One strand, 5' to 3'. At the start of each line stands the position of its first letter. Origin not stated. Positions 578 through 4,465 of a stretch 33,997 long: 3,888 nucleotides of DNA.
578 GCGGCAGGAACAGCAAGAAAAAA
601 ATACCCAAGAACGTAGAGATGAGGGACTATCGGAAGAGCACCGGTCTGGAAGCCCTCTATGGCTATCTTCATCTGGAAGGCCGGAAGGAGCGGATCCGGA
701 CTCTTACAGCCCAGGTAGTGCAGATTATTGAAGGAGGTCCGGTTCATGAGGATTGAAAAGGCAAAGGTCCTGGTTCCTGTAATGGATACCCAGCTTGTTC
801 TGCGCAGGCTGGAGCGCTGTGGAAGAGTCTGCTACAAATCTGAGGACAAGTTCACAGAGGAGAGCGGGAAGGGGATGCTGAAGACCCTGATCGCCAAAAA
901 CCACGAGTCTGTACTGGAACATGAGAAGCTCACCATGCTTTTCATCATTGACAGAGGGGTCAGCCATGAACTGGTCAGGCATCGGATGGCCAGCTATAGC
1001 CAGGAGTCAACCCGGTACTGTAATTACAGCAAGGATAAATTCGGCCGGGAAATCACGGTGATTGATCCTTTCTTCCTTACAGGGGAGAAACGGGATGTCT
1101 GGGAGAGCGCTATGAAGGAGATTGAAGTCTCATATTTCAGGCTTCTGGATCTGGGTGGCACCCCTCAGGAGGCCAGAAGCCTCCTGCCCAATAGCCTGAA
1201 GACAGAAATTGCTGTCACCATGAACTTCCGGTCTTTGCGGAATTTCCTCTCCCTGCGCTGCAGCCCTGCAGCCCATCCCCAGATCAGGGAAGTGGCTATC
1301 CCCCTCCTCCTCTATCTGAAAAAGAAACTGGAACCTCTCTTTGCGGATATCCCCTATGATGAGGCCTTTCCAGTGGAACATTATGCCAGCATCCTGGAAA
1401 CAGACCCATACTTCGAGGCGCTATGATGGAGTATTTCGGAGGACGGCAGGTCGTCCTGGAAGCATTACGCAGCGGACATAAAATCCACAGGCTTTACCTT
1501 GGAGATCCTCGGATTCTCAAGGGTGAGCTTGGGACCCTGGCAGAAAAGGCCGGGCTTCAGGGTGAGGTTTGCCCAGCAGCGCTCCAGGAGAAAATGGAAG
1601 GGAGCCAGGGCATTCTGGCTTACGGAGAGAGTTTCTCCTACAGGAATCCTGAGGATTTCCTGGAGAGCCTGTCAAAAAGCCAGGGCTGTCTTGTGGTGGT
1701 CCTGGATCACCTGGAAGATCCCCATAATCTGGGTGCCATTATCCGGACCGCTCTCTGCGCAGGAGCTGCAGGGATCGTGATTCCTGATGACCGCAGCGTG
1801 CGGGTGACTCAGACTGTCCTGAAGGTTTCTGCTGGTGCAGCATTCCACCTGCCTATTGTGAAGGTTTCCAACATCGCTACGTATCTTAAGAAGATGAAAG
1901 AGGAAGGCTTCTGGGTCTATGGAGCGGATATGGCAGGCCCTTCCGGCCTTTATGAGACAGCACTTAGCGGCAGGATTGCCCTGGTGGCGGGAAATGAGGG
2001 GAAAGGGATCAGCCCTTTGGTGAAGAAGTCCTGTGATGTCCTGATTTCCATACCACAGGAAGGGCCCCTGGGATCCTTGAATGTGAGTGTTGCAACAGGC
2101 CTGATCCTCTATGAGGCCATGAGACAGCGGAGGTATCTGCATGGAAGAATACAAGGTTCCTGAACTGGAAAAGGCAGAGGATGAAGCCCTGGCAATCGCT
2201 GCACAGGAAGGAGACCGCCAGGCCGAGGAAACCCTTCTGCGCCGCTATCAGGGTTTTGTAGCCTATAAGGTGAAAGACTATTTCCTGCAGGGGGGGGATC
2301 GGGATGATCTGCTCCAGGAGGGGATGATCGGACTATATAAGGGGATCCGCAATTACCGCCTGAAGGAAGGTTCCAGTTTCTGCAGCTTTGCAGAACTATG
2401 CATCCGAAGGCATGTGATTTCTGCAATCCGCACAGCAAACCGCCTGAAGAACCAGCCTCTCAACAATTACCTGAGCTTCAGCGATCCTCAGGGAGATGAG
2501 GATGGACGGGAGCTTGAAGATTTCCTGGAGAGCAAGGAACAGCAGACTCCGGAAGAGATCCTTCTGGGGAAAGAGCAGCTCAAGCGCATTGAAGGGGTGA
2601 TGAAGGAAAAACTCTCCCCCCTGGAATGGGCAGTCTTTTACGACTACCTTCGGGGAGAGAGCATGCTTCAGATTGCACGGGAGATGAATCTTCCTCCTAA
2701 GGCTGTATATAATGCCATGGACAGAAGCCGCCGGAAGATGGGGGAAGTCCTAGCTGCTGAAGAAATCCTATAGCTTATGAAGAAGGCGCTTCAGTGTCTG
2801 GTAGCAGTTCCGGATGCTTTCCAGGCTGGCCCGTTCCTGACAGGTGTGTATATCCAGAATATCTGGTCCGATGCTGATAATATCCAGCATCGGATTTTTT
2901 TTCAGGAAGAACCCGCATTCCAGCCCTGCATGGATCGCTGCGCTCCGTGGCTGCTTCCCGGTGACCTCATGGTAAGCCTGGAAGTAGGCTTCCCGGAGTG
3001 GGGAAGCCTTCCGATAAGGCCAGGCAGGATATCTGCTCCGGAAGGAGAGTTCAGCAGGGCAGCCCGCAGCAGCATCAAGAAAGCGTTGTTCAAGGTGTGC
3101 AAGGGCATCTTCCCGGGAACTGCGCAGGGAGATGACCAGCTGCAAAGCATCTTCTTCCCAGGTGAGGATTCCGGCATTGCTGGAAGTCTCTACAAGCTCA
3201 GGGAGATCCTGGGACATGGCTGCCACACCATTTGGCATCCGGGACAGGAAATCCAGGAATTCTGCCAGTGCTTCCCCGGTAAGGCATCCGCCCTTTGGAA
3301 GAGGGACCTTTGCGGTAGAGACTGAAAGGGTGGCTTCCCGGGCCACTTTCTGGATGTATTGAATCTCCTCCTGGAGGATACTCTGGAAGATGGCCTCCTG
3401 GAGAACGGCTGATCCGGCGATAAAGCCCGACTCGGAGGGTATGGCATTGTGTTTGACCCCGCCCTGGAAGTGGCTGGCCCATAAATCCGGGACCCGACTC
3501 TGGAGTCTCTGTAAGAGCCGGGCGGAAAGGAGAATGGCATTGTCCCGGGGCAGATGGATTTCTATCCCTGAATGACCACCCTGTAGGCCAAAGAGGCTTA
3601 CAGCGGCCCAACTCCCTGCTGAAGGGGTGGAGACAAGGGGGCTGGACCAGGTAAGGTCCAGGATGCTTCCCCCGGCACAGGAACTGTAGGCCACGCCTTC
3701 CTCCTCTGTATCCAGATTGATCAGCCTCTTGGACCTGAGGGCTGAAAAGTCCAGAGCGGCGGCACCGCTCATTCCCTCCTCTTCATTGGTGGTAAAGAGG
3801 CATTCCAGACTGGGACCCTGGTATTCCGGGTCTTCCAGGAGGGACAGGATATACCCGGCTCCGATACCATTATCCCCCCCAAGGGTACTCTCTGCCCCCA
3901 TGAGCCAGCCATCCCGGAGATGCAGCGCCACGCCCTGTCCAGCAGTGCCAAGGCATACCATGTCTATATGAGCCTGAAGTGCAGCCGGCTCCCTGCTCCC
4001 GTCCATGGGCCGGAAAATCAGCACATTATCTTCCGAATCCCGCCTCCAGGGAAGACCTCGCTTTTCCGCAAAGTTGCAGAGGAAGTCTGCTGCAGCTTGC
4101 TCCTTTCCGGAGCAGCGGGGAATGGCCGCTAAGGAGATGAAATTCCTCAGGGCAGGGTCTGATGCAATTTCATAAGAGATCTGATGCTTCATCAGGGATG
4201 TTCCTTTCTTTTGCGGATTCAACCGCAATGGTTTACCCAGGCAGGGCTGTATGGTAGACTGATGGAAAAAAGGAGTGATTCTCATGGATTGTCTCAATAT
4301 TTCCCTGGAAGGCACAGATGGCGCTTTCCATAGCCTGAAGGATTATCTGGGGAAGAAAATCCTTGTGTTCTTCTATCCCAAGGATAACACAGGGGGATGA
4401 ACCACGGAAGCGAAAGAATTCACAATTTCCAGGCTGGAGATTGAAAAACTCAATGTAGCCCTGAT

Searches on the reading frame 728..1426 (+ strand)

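Call 46: search_protein_families(library=pfam, proteins=[window:728-1426:+], max_evalue=0.001)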
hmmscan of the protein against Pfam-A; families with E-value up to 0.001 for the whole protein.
window:728-1426:+ (232 aa): 1 family
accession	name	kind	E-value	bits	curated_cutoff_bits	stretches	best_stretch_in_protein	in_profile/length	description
PF02511.20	Thy1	-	2.4e-45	155.1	24.8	1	27-199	12-187/191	Thymidylate synthase complementing protein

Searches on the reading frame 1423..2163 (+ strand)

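Call 46: search_protein_families(library=pfam, proteins=[window:1423-2163:+], max_evalue=0.001)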
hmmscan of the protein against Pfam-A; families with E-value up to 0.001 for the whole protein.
window:1423-2163:+ (246 aa): 2 families
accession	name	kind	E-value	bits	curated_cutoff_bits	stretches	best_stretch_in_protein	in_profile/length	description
PF00588.24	SpoU_methylase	-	6e-42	143.5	29.7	1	90-230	2-142/142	SpoU rRNA Methylase family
PF08032.17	SpoU_sub_bind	-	0.00013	22.6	22.8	1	7-67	4-69/76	RNA 2'-O ribose methyltransferase substrate binding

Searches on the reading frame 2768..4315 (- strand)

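Call 45: search_protein_families(library=ncbifam, proteins=[window:2768-4315:-], max_evalue=1e-10)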
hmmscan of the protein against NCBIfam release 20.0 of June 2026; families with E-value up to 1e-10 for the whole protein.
window:2768-4315:- (515 aa): 2 families
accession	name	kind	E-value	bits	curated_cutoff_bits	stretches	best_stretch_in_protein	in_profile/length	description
TIGR01893.1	aa-his-dipept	subfamily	3e-104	349.4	343.75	1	56-514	7-476/478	beta-Ala-His dipeptidase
NF011600.0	PRK15026.1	equivalog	1.4e-58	198.9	991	1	51-513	8-480/485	cytosol nonspecific dipeptidase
